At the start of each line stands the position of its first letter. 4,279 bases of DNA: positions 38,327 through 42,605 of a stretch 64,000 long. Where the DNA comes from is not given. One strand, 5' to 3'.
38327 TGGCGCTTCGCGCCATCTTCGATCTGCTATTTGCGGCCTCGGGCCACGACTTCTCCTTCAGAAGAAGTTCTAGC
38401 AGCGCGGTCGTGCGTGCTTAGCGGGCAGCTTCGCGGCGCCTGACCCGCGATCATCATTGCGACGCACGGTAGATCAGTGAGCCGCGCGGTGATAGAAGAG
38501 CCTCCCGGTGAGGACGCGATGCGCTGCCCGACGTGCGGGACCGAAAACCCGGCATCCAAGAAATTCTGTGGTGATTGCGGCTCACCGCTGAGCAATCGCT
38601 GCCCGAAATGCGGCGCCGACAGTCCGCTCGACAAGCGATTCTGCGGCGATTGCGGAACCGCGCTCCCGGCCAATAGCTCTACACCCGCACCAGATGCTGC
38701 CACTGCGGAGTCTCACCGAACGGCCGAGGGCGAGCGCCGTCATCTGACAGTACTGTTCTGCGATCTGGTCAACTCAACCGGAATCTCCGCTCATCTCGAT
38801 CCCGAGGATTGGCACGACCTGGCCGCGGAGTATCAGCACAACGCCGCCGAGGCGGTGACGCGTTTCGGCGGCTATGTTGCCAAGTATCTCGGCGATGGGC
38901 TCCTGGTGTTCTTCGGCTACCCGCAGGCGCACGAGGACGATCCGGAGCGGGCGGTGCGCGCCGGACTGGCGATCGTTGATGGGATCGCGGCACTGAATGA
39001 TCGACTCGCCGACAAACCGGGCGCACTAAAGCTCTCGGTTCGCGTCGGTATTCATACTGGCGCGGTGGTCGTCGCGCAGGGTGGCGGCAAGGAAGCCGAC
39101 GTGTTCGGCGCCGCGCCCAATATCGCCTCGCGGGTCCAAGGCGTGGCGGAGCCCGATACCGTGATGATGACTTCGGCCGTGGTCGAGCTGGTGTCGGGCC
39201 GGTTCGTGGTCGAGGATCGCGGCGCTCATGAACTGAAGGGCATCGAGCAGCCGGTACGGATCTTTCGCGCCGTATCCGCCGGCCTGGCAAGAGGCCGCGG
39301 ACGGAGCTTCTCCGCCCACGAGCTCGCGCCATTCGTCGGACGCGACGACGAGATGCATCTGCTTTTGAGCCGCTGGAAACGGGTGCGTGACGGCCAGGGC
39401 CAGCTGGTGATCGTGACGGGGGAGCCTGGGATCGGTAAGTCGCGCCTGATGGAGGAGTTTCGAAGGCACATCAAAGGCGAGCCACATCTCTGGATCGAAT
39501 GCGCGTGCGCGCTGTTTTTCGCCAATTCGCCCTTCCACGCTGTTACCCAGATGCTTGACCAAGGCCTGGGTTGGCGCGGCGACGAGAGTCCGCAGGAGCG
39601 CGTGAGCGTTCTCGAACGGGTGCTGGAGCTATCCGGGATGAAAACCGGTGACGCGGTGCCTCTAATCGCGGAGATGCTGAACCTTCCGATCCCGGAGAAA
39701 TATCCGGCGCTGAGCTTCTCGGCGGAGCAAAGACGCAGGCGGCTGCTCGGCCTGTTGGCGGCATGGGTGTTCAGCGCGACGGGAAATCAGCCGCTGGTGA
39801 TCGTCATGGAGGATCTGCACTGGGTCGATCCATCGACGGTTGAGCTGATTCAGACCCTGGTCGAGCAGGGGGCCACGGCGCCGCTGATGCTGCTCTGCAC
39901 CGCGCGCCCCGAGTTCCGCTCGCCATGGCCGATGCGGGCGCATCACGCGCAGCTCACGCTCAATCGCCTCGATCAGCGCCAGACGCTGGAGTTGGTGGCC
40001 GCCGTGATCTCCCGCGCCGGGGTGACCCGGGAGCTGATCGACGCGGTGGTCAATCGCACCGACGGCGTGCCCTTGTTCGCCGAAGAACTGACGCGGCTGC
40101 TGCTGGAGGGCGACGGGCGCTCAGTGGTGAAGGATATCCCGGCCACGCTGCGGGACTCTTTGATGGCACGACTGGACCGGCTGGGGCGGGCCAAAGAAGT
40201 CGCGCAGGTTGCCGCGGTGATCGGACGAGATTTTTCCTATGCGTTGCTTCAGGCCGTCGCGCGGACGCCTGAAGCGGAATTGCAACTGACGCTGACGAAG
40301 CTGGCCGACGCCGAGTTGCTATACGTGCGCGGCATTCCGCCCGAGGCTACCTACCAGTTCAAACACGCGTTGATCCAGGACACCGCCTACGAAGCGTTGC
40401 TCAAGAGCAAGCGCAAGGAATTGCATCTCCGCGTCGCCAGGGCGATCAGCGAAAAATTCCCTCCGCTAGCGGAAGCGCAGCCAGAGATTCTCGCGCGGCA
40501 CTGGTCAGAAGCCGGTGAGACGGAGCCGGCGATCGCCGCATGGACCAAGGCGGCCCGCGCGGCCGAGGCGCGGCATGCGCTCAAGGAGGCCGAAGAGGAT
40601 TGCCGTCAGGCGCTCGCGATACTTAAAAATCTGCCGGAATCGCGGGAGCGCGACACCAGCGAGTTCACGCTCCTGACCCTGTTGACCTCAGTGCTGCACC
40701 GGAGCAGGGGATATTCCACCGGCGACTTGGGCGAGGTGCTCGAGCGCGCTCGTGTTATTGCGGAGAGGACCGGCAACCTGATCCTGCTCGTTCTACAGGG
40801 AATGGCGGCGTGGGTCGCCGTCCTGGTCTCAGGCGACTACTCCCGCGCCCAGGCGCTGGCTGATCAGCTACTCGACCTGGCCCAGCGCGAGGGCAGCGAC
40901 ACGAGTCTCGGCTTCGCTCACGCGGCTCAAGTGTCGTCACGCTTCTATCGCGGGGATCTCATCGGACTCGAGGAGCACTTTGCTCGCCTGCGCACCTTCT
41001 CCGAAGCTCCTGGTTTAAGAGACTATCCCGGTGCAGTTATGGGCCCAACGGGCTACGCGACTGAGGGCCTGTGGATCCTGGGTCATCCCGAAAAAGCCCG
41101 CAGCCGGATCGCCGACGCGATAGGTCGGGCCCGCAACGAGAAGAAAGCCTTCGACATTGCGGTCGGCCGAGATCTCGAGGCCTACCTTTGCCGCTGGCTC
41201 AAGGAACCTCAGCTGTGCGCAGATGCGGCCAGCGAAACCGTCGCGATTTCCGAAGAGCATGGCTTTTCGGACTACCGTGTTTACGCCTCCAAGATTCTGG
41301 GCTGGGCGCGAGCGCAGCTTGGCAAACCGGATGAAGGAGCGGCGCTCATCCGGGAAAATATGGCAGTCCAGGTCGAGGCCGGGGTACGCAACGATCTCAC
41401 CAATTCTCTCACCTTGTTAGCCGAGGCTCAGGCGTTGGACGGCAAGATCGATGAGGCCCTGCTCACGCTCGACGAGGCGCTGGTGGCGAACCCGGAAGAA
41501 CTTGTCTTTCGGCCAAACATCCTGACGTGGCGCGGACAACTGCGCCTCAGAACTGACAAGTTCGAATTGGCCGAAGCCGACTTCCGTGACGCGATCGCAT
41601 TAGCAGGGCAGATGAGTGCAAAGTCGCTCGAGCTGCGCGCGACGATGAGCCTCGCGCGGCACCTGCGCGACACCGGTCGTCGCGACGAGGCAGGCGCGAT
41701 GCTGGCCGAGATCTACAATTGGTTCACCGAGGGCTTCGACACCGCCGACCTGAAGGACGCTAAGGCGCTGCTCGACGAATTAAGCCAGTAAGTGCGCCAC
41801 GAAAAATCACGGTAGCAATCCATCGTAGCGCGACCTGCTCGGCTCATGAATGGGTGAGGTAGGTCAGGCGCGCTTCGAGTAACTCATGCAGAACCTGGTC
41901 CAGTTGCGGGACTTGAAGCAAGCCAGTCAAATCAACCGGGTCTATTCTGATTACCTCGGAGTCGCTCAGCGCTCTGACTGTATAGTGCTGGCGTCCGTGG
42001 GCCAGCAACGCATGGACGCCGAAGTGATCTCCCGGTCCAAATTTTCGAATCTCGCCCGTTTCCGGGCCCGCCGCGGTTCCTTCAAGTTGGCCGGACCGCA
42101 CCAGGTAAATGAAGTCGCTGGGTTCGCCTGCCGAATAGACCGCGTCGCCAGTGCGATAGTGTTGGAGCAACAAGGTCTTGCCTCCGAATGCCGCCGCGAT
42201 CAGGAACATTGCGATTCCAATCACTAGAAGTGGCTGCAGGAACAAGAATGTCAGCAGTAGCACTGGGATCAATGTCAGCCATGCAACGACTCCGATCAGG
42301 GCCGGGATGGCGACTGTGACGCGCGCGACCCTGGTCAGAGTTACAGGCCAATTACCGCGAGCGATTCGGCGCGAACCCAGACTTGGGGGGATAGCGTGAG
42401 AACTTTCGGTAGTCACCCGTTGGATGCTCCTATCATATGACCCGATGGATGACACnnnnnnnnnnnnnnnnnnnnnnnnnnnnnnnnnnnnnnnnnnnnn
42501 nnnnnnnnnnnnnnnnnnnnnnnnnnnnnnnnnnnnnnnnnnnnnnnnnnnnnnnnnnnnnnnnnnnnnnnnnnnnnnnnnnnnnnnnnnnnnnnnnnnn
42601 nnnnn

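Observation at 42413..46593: Candidate porin-cytochrome electron conduit: pentaheme cytochrome, outer-membrane beta-barrel, monoheme cyt c and NapC/NirT-like tetraheme cytochrome in one operon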

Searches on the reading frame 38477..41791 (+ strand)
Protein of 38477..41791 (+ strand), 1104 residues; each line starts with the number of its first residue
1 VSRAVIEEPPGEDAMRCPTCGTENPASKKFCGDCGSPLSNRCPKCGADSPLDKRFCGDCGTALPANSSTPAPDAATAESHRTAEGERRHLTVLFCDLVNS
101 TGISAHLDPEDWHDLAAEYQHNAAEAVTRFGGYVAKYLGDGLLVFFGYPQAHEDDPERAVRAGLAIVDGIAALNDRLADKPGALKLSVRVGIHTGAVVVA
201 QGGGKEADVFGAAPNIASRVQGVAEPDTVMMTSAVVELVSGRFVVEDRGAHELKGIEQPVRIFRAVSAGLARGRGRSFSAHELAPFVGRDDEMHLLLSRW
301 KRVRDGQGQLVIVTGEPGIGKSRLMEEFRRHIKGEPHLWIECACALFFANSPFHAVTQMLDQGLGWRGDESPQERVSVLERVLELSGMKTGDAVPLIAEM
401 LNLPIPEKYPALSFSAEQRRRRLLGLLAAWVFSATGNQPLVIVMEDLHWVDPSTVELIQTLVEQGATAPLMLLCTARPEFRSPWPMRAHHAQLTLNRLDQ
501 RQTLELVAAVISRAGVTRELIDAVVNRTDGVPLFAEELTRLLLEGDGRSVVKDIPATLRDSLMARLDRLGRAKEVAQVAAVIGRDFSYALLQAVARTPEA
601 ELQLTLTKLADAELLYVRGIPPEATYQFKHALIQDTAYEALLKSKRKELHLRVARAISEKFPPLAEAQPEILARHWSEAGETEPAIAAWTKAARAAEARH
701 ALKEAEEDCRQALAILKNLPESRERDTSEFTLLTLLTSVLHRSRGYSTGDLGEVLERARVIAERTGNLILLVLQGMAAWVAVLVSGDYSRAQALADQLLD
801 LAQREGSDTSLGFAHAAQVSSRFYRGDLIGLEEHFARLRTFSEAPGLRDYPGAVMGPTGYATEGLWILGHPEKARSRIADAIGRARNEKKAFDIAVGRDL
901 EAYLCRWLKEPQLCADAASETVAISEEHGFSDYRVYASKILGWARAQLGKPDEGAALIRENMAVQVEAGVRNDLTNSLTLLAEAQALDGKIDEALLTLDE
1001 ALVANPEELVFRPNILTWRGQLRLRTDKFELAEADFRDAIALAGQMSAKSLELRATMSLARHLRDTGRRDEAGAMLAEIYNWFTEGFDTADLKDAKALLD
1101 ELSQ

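Call 3: search_protein_families(library=pfam, proteins=[window:38477-41791:+], max_evalue=0.01)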
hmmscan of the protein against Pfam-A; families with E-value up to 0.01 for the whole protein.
window:38477-41791:+ (1104 aa): 14 families
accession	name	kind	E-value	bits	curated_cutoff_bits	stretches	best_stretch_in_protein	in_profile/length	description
PF13191.12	AAA_16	-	1.5e-26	94.3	32.6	1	285-472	1-166/167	AAA ATPase domain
PF00211.25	Guanylate_cyc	-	6.6e-20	71.9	21.9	1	89-257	8-173/183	Adenylate and Guanylate cyclase catalytic domain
PF12773.13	DZR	-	1.8e-12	47.6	27.3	1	17-60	1-45/45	Double zinc ribbon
PF24463.1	DUF7577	-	9.9e-10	38.3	28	1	14-38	2-26/27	Domain of unknown function (DUF7577)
PF13240.11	Zn_Ribbon_1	-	1.4e-09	37.9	25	2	17-38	2-23/23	zinc-ribbon domain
PF13401.12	AAA_22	-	4.1e-07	30.8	27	1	307-477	4-123/130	AAA domain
PF13424.12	TPR_12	-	4e-06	27.4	30.1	0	1014-1083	4-75/77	Tetratricopeptide repeat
PF07719.23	TPR_2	-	2.9e-05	24.3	27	0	1015-1043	3-31/34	Tetratricopeptide repeat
PF13248.11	Zn_ribbon_3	-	0.00014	21.6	27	0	40-61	3-24/26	zinc-ribbon domain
PF00515.34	TPR_1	-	0.00021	21.4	27.8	0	1015-1042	3-30/34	Tetratricopeptide repeat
PF18912.6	DZR_2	-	0.00037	20.7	27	1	16-59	9-55/56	Double zinc ribbon domain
PF07721.20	TPR_4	-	0.0024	18.8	27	0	1054-1078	2-26/26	Tetratricopeptide repeat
PF24883.2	NPHP3_N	-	0.0053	17.4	24.8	0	299-350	14-61/164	Nephrocystin 3, N-terminal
PF13176.12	TPR_7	-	0.0081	16.6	27.9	0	785-807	12-34/36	Tetratricopeptide repeat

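Call 4: search_protein_families(library=ncbifam, proteins=[window:38477-41791:+], max_evalue=0.01)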
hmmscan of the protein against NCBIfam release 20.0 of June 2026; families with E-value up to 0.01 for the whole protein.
window:38477-41791:+ (1104 aa): 3 families
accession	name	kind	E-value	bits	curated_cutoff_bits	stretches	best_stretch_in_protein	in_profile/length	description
TIGR03903.1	TOMM_kin_cyc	equivalog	1e-149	500.7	705.75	1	67-1059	265-1264/1267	TOMM system kinase/cyclase fusion protein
NF058673.1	LipAdnlyCyLipJMY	equivalog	7.1e-21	74.4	800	1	82-261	288-445/449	bifunctional lipase/adenylate cyclase LipJ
NF011149.0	PRK14559.1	equivalog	6.1e-08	31.8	374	1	16-65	3-53/642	serine/threonine phosphatase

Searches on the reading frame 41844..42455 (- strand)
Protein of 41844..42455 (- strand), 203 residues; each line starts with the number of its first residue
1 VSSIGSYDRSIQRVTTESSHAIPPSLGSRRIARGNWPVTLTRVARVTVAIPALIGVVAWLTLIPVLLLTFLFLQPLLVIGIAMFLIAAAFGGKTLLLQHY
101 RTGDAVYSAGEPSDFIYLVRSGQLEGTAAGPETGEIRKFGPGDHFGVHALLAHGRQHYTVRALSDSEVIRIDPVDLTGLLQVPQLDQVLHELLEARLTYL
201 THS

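Call 3: search_protein_families(library=pfam, proteins=[window:41844-42455:-], max_evalue=0.01)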
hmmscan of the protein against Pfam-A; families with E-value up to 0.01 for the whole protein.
window:41844-42455:- (203 aa): 1 family
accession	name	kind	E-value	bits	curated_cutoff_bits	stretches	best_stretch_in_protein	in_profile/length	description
PF00027.35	cNMP_binding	-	5.7e-17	61.9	27.5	1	98-181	2-87/89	Cyclic nucleotide-binding domain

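Call 4: search_protein_families(library=ncbifam, proteins=[window:41844-42455:-], max_evalue=0.01)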
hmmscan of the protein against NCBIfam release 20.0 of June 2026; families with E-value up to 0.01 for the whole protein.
window:41844-42455:- (203 aa): 3 families
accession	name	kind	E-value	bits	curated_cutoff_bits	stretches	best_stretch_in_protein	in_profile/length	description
NF041163.2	encap_f2b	equivalog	8.5e-07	28.4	400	1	97-191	97-195/450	family 2B encapsulin nanocompartment shell protein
NF010499.0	PRK13918.1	equivalog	0.00055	19.5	274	1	99-177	16-94/205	CRP/FNR family transcriptional regulator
NF052518.1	TransRegLdrP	equivalog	0.00071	19.6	300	1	100-176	4-81/195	transcriptional regulator LdrP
